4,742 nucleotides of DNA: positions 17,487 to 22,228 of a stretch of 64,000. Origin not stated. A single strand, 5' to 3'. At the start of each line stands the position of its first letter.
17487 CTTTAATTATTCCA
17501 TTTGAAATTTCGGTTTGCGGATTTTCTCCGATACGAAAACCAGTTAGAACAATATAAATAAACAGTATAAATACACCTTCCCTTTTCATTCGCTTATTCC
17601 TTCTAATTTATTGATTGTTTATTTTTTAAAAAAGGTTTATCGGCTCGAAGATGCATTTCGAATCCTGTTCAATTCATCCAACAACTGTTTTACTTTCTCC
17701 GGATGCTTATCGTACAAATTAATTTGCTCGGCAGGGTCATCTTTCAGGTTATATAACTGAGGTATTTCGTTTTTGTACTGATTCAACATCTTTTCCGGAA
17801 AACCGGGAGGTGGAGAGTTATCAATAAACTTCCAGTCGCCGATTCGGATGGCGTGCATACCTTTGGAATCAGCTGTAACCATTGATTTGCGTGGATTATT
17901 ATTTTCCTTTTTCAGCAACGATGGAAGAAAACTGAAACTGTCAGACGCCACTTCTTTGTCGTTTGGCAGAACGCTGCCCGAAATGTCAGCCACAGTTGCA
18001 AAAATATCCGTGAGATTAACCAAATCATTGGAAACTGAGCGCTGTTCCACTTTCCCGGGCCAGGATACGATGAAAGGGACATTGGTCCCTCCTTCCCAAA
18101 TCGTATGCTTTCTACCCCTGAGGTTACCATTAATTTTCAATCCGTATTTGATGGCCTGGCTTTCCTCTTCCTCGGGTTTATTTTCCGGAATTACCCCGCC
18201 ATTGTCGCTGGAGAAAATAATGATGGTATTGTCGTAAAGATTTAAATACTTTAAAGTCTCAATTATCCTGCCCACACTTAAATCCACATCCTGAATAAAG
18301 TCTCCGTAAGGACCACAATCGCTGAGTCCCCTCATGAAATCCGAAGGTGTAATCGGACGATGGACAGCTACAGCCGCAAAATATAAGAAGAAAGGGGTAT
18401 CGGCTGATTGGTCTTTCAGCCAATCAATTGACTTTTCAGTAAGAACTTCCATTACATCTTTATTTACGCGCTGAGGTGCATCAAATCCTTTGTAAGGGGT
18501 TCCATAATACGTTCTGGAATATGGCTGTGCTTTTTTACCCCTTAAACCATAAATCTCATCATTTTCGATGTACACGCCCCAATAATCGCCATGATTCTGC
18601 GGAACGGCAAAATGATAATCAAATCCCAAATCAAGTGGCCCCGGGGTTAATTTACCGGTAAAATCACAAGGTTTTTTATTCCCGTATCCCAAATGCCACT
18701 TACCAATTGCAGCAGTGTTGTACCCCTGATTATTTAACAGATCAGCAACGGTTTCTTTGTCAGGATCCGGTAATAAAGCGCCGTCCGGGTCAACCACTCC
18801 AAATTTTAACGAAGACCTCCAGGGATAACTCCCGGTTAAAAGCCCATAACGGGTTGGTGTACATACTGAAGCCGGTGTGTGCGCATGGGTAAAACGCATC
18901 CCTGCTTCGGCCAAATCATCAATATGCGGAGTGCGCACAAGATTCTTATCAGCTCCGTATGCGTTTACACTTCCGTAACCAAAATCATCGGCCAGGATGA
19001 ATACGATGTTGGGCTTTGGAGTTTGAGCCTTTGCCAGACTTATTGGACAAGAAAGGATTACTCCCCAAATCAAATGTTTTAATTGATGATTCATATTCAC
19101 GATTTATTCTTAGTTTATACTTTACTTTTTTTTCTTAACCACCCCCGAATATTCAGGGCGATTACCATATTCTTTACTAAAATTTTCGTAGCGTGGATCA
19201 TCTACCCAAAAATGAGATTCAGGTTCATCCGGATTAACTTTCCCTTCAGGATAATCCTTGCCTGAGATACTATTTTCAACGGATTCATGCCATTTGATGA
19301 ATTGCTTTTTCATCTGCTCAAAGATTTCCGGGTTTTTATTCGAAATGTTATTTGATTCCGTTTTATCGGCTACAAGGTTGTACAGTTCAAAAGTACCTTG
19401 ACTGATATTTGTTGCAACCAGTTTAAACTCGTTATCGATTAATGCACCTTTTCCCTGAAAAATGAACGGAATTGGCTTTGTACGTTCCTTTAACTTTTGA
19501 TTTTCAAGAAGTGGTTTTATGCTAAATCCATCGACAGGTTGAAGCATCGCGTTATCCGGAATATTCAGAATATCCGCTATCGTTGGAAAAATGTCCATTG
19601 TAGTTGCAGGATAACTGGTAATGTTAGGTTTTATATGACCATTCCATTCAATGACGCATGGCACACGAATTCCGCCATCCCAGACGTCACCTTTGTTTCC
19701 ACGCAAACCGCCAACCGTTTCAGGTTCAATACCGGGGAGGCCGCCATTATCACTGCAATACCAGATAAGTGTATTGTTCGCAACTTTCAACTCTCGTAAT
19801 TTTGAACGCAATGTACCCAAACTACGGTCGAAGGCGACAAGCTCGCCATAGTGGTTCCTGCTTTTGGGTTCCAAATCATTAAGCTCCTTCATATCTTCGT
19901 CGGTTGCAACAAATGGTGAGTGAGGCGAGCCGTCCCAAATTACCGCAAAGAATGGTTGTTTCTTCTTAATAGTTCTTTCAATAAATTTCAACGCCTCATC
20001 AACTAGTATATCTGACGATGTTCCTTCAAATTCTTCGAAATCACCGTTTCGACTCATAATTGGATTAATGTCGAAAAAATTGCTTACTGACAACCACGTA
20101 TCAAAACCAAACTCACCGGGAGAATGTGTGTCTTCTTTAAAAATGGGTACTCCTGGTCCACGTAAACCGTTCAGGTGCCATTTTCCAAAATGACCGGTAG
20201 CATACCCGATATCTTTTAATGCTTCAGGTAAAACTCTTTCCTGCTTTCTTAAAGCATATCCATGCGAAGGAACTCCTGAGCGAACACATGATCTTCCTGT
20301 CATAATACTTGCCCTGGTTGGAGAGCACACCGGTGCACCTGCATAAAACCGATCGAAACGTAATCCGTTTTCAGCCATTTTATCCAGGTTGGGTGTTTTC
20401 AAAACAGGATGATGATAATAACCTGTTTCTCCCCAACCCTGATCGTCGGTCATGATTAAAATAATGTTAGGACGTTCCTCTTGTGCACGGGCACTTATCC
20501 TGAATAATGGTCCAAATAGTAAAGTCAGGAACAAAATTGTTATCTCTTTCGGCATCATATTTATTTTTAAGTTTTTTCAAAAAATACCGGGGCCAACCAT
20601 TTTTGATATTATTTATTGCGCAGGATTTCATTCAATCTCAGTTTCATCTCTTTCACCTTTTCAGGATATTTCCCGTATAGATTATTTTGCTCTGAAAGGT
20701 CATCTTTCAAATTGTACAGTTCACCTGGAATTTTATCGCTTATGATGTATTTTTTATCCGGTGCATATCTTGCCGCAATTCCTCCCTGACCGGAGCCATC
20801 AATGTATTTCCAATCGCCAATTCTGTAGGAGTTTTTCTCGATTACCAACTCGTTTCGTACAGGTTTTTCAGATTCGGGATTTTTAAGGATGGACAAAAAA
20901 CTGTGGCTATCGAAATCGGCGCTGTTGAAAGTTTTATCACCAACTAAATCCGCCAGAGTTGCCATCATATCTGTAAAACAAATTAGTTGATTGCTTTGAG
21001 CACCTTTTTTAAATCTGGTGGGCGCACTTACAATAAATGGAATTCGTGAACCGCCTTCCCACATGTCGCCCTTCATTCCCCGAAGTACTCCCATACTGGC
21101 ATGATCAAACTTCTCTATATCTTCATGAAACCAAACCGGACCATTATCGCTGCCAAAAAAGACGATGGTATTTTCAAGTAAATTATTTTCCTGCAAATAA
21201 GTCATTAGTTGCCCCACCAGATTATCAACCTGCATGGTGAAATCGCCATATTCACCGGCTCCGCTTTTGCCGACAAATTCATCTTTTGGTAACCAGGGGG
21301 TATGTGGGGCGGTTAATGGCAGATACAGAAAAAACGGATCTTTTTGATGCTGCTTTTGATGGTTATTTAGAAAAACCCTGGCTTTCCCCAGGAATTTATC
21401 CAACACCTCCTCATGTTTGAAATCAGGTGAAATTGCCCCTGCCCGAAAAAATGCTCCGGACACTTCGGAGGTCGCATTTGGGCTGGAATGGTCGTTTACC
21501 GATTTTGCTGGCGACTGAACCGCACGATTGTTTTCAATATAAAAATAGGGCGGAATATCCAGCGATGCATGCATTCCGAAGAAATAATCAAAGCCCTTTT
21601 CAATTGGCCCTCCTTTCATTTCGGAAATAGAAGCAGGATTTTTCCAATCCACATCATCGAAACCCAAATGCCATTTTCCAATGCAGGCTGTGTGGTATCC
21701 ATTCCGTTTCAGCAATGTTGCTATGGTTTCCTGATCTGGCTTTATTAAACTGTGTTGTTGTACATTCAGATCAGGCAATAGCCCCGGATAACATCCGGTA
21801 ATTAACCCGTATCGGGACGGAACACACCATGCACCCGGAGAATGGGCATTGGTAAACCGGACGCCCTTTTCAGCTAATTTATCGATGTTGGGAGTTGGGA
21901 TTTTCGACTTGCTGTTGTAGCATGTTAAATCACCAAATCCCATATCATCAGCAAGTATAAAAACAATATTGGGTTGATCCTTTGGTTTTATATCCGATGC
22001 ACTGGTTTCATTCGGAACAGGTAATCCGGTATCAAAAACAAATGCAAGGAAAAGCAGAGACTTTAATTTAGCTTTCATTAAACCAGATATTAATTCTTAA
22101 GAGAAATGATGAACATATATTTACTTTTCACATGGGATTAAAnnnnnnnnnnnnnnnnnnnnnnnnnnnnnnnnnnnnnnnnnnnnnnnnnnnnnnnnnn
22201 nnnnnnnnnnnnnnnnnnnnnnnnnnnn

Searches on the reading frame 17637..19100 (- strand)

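Call 18: search_protein_families(library=pfam, proteins=[window:17637-19100:-], max_evalue=0.00001)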
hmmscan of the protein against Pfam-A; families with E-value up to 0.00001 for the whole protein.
window:17637-19100:- (487 aa): 3 families
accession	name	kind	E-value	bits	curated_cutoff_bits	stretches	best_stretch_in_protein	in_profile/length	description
PF00884.28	Sulfatase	-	6e-52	177.3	25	1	30-375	1-300/301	Sulfatase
PF16347.10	SGSH_C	-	2.1e-09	38.2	29.3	0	331-406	8-79/154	N-sulphoglucosamine sulphohydrolase, C-terminal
PF14707.11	Sulfatase_C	-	9.5e-06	26.6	30.9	0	404-483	3-91/127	C-terminal region of aryl-sulfatase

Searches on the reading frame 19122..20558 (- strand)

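Call 19: search_protein_families(library=pfam, proteins=[window:19122-20558:-], max_evalue=0.00001)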
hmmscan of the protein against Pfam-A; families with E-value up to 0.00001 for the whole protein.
window:19122-20558:- (478 aa): 2 families
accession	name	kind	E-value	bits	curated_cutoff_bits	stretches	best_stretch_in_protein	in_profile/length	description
PF00884.28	Sulfatase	-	4.9e-54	184.1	25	1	30-333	1-301/301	Sulfatase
PF16347.10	SGSH_C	-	5.3e-07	30.3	29.3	1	292-422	11-150/154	N-sulphoglucosamine sulphohydrolase, C-terminal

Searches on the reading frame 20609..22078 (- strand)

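Call 19: search_protein_families(library=pfam, proteins=[window:20609-22078:-], max_evalue=0.00001)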
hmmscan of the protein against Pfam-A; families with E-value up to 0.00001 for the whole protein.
window:20609-22078:- (489 aa): 3 families
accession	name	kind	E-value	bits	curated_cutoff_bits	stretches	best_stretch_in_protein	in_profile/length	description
PF00884.28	Sulfatase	-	6.7e-54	183.7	25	1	36-380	1-300/301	Sulfatase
PF16347.10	SGSH_C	-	1.2e-07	32.5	29.3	1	339-484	11-150/154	N-sulphoglucosamine sulphohydrolase, C-terminal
PF01663.27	Phosphodiest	-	4.5e-06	26.9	23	0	276-313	183-220/342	Type I phosphodiesterase / nucleotide pyrophosphatase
